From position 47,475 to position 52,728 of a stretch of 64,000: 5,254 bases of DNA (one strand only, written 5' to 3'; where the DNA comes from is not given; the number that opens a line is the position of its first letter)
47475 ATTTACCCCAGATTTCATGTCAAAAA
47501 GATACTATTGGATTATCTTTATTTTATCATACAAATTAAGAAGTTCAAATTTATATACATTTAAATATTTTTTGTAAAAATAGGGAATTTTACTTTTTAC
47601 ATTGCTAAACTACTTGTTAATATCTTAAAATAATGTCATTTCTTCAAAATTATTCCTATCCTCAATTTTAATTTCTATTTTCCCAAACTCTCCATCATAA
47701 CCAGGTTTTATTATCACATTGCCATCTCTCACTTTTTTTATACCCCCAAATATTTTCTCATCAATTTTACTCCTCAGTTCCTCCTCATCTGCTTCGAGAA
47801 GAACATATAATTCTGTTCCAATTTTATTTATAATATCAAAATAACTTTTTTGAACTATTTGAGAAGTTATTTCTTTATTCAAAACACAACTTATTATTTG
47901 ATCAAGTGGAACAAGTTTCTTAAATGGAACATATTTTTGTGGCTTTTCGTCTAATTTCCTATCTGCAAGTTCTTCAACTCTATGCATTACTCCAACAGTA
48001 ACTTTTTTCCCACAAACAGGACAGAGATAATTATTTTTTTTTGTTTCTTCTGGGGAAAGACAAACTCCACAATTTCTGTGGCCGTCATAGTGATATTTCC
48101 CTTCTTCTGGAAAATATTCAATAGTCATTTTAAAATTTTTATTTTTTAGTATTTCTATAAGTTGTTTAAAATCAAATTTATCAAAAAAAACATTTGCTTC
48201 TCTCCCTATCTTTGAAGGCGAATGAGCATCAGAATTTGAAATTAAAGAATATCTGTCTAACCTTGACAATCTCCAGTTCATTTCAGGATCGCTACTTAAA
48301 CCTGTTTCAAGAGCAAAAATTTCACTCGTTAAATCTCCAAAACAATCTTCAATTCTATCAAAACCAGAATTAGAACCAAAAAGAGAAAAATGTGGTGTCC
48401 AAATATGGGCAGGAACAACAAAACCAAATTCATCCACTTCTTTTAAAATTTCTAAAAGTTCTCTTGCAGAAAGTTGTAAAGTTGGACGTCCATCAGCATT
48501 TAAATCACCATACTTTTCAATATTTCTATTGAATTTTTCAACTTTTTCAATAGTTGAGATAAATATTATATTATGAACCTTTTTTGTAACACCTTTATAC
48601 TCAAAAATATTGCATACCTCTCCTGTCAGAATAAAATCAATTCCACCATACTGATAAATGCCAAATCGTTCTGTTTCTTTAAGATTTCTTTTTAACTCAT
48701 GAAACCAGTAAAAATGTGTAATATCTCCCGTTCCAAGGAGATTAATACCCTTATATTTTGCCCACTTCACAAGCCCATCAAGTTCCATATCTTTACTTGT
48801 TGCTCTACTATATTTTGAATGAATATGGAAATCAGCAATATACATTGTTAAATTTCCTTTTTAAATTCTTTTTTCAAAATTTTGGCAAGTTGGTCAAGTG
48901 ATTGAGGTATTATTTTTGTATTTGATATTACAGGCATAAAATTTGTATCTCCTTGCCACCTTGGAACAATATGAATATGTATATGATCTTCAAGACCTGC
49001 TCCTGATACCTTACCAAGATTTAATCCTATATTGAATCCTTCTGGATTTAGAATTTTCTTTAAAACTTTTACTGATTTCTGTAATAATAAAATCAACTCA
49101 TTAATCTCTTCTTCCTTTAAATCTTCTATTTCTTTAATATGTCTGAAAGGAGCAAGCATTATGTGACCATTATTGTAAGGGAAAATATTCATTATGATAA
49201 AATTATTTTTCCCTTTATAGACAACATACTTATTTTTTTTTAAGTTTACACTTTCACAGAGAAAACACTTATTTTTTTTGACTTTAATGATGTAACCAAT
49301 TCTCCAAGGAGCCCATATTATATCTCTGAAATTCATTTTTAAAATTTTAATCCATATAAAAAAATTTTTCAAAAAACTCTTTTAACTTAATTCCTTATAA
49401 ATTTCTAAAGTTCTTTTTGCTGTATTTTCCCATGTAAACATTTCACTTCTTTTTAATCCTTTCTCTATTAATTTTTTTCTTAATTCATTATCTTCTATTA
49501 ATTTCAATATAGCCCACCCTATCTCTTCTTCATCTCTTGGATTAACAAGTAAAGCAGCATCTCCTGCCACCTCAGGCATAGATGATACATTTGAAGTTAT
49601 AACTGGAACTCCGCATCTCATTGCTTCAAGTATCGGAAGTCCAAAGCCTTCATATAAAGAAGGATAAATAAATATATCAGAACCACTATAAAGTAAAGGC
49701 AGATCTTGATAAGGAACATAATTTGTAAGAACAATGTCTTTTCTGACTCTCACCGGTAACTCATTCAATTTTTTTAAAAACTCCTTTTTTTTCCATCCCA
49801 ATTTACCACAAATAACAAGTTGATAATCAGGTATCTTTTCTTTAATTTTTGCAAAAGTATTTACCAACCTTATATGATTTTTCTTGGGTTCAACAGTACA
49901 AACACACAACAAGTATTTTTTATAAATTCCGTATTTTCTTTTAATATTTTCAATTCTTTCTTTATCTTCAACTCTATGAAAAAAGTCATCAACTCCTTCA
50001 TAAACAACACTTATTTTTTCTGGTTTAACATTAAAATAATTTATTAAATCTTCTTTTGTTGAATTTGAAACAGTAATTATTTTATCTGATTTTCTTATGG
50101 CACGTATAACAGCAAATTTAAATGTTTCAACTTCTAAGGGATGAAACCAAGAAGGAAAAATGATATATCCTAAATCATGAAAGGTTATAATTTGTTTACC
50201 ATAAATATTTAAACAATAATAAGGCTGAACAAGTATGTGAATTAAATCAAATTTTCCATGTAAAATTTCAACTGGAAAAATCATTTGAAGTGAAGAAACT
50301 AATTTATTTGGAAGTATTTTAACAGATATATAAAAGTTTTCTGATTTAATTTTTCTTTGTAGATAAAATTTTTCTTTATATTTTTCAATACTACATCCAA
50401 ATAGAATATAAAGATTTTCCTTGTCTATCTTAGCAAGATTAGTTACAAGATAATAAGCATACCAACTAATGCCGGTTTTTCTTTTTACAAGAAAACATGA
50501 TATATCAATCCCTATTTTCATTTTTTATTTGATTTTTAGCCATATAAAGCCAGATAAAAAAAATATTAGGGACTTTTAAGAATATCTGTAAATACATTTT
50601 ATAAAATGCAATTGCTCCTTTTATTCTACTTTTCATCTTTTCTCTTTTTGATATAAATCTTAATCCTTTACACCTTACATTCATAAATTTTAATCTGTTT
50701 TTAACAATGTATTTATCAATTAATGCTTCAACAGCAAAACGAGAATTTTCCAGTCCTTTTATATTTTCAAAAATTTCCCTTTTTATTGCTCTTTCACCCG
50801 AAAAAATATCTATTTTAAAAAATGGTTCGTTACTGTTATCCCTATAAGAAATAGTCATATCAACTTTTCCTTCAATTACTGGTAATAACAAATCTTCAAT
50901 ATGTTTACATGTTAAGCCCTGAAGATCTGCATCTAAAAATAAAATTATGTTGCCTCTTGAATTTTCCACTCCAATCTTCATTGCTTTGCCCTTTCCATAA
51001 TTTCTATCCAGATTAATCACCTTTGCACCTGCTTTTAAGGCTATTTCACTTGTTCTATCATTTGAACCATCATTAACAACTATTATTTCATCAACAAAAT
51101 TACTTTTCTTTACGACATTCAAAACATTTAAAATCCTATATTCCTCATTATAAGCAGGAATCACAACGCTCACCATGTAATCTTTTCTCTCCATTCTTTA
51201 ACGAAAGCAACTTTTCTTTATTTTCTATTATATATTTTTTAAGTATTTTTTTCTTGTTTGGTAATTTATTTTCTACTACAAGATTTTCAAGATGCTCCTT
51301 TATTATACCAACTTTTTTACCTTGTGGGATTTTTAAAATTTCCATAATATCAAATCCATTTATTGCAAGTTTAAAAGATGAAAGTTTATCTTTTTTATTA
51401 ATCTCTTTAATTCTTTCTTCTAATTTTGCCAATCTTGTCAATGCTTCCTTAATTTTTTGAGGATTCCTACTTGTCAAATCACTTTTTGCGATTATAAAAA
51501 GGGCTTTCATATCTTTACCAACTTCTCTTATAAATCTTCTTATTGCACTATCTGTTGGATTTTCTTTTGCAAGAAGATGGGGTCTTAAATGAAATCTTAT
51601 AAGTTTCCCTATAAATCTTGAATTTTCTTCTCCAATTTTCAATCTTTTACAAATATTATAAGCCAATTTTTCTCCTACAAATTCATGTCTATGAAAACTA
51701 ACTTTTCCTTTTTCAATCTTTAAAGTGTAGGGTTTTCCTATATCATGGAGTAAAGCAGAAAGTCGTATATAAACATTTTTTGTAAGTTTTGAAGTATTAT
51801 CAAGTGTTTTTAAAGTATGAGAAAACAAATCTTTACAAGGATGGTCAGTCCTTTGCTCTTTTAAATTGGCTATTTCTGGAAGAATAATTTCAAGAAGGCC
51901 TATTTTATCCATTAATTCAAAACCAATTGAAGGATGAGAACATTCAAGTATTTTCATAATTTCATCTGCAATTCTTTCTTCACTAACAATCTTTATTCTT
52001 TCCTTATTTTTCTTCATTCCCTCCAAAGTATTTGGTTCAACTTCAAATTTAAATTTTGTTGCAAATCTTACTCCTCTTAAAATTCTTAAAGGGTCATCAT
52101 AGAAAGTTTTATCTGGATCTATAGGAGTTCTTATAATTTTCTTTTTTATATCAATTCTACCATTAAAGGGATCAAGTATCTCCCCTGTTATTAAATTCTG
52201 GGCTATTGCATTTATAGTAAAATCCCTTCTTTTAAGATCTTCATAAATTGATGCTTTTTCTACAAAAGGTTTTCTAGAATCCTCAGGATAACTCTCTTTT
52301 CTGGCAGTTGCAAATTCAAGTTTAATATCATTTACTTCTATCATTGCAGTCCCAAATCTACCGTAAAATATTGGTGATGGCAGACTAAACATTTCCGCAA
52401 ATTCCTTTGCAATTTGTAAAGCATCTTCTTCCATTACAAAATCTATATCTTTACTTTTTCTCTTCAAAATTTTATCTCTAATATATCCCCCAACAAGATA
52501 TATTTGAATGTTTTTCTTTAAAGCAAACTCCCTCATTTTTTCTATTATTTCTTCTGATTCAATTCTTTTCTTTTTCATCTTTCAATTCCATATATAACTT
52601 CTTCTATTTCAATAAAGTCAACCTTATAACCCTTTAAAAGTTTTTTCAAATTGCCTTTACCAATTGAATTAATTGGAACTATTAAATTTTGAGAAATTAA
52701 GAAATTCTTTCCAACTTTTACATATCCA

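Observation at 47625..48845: EndoQ-like PHP nuclease (archaeal-type deaminated-base repair)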

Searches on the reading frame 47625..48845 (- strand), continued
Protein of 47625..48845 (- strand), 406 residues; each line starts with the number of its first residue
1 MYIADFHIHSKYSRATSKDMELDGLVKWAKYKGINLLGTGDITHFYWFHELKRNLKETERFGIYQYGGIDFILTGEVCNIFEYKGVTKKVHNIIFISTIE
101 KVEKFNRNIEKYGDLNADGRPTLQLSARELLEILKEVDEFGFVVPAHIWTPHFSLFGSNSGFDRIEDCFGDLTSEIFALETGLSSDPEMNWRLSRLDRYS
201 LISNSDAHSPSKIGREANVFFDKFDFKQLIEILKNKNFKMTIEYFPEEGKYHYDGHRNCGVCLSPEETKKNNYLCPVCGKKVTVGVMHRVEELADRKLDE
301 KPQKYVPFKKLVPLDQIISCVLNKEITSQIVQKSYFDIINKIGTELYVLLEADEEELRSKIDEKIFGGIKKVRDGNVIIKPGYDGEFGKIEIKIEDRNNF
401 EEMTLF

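Call 71: search_protein_representatives(protein=window:47628-48845:-)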
Query: 406 residues. Proteins with E-value up to 0.001 (for the whole library): 3366; up to 1e-10: 2061; up to 1e-30: 979. The best 150 are listed.
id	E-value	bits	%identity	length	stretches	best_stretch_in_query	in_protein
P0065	1.5e-165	567.7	62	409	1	1-406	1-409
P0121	3.2e-127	441.4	53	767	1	2-400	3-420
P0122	9.1e-124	430.0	53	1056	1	2-399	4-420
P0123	5.9e-123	427.4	50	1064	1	2-394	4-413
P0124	3.7e-122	424.7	53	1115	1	2-400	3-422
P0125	3.7e-121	421.5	49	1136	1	2-403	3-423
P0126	4.2e-120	418.0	51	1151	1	3-393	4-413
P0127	7.1e-120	417.2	50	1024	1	2-397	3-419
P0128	1.6e-119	416.1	52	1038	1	2-393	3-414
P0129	2.5e-119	415.5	52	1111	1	2-393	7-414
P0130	6.5e-119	414.1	48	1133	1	2-399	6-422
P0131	2.7e-118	412.0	49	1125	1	3-396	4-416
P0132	3.4e-118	411.7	50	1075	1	2-395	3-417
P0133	7.5e-118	410.6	52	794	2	184-401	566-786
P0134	7.8e-118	410.5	50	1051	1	2-402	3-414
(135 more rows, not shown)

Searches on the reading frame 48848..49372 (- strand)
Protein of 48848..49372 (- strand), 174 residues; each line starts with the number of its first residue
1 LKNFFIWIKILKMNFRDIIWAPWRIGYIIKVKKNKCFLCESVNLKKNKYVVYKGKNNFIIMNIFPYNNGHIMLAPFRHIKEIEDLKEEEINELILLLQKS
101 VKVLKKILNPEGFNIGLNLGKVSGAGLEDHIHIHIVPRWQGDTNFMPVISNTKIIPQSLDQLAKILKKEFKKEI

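Call 43: search_protein_families(library=ncbifam, proteins=[window:48848-49372:-], max_evalue=0.00001)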
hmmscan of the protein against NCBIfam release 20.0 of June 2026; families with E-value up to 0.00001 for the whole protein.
window:48848-49372:- (174 aa): 2 families
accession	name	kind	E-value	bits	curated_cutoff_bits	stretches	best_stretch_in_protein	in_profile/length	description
NF052622.1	ATPAdlTfActino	equivalog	4.8e-47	159.7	290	1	18-171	14-175/176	ATP adenylyltransferase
NF045834.1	M_plasma_HinT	exception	2.6e-09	37.9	130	1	47-137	11-100/102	histidine triad protein HinT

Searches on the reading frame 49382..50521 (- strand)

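Call 43: search_protein_families(library=ncbifam, proteins=[window:49382-50521:-], max_evalue=0.00001)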
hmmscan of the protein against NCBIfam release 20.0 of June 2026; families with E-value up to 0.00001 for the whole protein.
window:49382-50521:- (379 aa): 32 families (the best 25 are shown)
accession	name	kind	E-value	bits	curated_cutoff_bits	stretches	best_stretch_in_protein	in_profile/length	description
TIGR04047.1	MSMEG_0565_glyc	hypoth_equivalog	7.6e-39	133.8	259.85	1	140-377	134-373/373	MSMEG_0565 family glycosyltransferase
TIGR02149.1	glgA_Coryne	subfamily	1.6e-35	123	302.4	1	140-378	140-390/391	glycogen synthase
TIGR03999.1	thiol_BshA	equivalog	1.8e-27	96.3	273.7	1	134-378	134-373/375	N-acetyl-alpha-D-glucosaminyl L-malate synthase BshA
TIGR03449.1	mycothiol_MshA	equivalog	6.6e-26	91.1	462.5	1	141-377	161-402/406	D-inositol-3-phosphate glycosyltransferase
NF050063.1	ProtGlycPglJ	equivalog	9.3e-23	81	500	1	141-373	141-361/363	N-acetylgalactosamine-N,N'-diacetylbacillosaminyl-diphospho-undecaprenol 4-alpha-N-acetylgalactosaminyltransferase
TIGR03088.1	stp2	hypoth_equivalog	9.8e-23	80.8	409.05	1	146-377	138-372/374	TIGR03088 family PEP-CTERM/XrtA system glycosyltransferase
TIGR04157.1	glyco_rSAM_CFB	subfamily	2.3e-21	76.3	400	1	141-364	166-395/406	TIGR04157 family glycosyltransferase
NF038295.1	EPS_HpsP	equivalog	3e-18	66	550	1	161-378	170-387/388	hormogonium polysaccharide biosynthesis glycosyltransferase HpsP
NF041876.1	EPS_EpsE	equivalog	2.5e-17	63.2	400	1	166-358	184-375/389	exopolysaccharide biosynthesis GT4 family glycosyltransferase EpsE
NF041010.1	glycosy_Agl16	equivalog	4.2e-17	62.1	575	1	139-378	128-351/352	glycosylation protein Agl16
NF053513.1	Gtran_IagA_BgsA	equivalog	1.2e-16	60.6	460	1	133-377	94-330/333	LTA glycolipid anchor biosynthesis glycosyltransferase, IagA/BgsA family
NF038229.1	Glyco4_Geo_Pelo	equivalog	5e-16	58.6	400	1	133-378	98-336/338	GPMC system family 4 glycosyltransferase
NF038298.1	EPS_HpsO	equivalog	2.7e-15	56.1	575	1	142-378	144-387/388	hormogonium polysaccharide biosynthesis glycosyltransferase HpsO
TIGR04063.1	stp3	hypoth_equivalog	4.9e-15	55.3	442.05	1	140-378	153-395/397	TIGR04063 family PEP-CTERM/XrtA system glycosyltransferase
TIGR02472.1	sucr_P_syn_N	equivalog_domain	8.6e-15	54.5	576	1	142-373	182-436/439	sucrose-phosphate synthase, putative, glycosyltransferase domain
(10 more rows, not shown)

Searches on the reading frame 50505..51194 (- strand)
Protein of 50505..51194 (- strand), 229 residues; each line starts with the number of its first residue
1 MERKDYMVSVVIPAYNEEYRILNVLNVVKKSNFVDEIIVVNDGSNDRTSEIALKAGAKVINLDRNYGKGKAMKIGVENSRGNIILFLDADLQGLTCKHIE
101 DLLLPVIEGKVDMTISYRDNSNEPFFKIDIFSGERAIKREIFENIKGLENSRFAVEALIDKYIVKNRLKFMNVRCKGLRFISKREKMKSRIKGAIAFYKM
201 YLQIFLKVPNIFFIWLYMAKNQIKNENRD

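Call 43: search_protein_families(library=ncbifam, proteins=[window:50505-51194:-], max_evalue=0.00001)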
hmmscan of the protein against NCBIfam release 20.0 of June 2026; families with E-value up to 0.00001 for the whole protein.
window:50505-51194:- (229 aa): 16 families
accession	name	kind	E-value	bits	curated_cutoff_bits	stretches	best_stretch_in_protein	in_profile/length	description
NF010496.0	PRK13915.1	equivalog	1.7e-21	76.6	262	1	4-108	29-144/307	glucosyl-3-phosphoglycerate synthase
TIGR04182.1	glyco_TIGR04182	equivalog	3.5e-20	72.6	325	1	8-119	2-110/293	S-layer glycoprotein N-glycosyltransferase AglJ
TIGR04283.1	glyco_like_mftF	equivalog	2.4e-17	63.3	182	1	8-91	1-83/221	TIGR04283 family arsenosugar biosynthesis glycosyltransferase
NF058614.1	PPMAGASynPpgS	equivalog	3.8e-15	55.9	370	1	8-118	2-113/226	polyprenyl-phospho-N-acetylgalactosaminyl synthase PpgS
TIGR03937.1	PgaC_IcaA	equivalog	2.2e-14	53.2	422.3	1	6-90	45-135/407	poly-beta-1,6-N-acetyl-D-glucosamine synthase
NF041875.1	EPS_EpsD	equivalog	2.8e-12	46.7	370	1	8-92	1-91/325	exopolysaccharide biosynthesis glycosyltransferase EpsD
NF007986.1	PRK10714.1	equivalog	3.6e-12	45.9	529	1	7-127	7-135/316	undecaprenyl-phosphate 4-deoxy-4-formamido-L-arabinose transferase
TIGR03965.1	mycofact_glyco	equivalog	1.6e-11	43.8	280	1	7-92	75-166/467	mycofactocin biosynthesis glycosyltransferase MftF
NF041391.1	DPhHxTase_Halo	equivalog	3.9e-11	42.3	375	1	14-104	3-91/213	dolichyl-phosphate hexose transferase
NF047588.1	GlcsyltransPgfSStrep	equivalog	3.1e-10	39.7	500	1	8-103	3-107/308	glycosyltransferase PgfS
NF047683.1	TeichurnBiosyTuaG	equivalog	4.6e-10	39.6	400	1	1-91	1-97/252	teichuronic acid biosynthesis protein TuaG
NF007482.0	PRK10073.1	equivalog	2.9e-09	36.4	423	1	3-91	3-96/334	glycosyltransferase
NF050819.1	PolSacchBiosHfsG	equivalog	6.4e-08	32.1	500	1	7-93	13-104/302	polysaccharide biosynthesis protein HfsG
TIGR04242.1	nodulat_NodC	equivalog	6.4e-07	28.7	550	1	7-90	49-141/395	chitooligosaccharide synthase NodC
NF038302.1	EPS_HpsE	equivalog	2.3e-06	26.8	300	1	8-90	3-96/307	hormogonium polysaccharide biosynthesis glycosyltransferase HpsE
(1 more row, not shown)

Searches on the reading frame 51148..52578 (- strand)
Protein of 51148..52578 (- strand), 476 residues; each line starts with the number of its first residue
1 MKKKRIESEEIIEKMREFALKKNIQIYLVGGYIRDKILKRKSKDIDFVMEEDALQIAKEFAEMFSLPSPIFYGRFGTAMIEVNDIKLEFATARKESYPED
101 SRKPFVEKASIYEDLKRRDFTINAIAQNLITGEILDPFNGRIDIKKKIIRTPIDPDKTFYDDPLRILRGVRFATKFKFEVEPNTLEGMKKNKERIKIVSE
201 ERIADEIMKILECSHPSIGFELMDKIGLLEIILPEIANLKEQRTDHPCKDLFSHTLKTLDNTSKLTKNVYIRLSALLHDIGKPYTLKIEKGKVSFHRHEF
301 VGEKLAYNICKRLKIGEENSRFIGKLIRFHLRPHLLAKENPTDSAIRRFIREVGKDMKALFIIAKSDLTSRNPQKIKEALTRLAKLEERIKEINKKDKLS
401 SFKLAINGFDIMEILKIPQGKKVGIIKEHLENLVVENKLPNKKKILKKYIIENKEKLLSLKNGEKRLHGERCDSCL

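Call 43: search_protein_families(library=ncbifam, proteins=[window:51148-52578:-], max_evalue=0.00001)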
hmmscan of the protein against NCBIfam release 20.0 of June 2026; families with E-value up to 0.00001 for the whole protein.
window:51148-52578:- (476 aa): 13 families
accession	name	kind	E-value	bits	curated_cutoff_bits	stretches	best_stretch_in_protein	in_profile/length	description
TIGR02692.1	tRNA_CCA_actino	equivalog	6.1e-101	338.4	438.8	1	4-438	8-450/466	CCA tRNA nucleotidyltransferase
NF009814.0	PRK13299.1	equivalog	4.7e-53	180.7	290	1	10-454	11-394/396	CCA tRNA nucleotidyltransferase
NF008137.0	PRK10885.1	equivalog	3.8e-48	164.3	451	1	24-339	1-314/409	multifunctional CCA addition/repair protein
NF009813.0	PRK13298.1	equivalog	7.7e-40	137.1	606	1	25-330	2-308/417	tRNA CCA-pyrophosphorylase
TIGR01942.1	pcnB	subfamily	3.7e-38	131.4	305.65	1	24-269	30-274/425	polynucleotide adenylyltransferase PcnB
NF041569.1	A-tRNAntase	equivalog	1.8e-29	102.6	1440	1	22-243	478-702/880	A-adding tRNA nucleotidyltransferase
NF008634.1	PRK11623.1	equivalog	5.5e-23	81.3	702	1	21-262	58-309/469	polynucleotide adenylyltransferase PcnB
NF009812.0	PRK13297.1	equivalog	5.8e-22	78.3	624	1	23-243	11-226/364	tRNA CCA-pyrophosphorylase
NF009811.0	PRK13296.1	equivalog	1.7e-20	73.2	469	1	25-241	2-213/360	CCA tRNA nucleotidyltransferase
NF002895.0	PRK03381.1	equivalog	6e-13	47.8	631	1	162-363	330-530/782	[protein-PII] uridylyltransferase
TIGR01693.1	UTase_glnD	equivalog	1e-10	40.5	519.4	1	153-374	326-565/850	[protein-PII] uridylyltransferase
TIGR00277.1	HDIG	domain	4.1e-09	36.2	27.6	1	253-318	7-77/84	HDIG domain-containing metalloprotein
NF003467.0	PRK05092.1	equivalog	4.2e-08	31.4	959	0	152-367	399-632/940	[protein-PII] uridylyltransferase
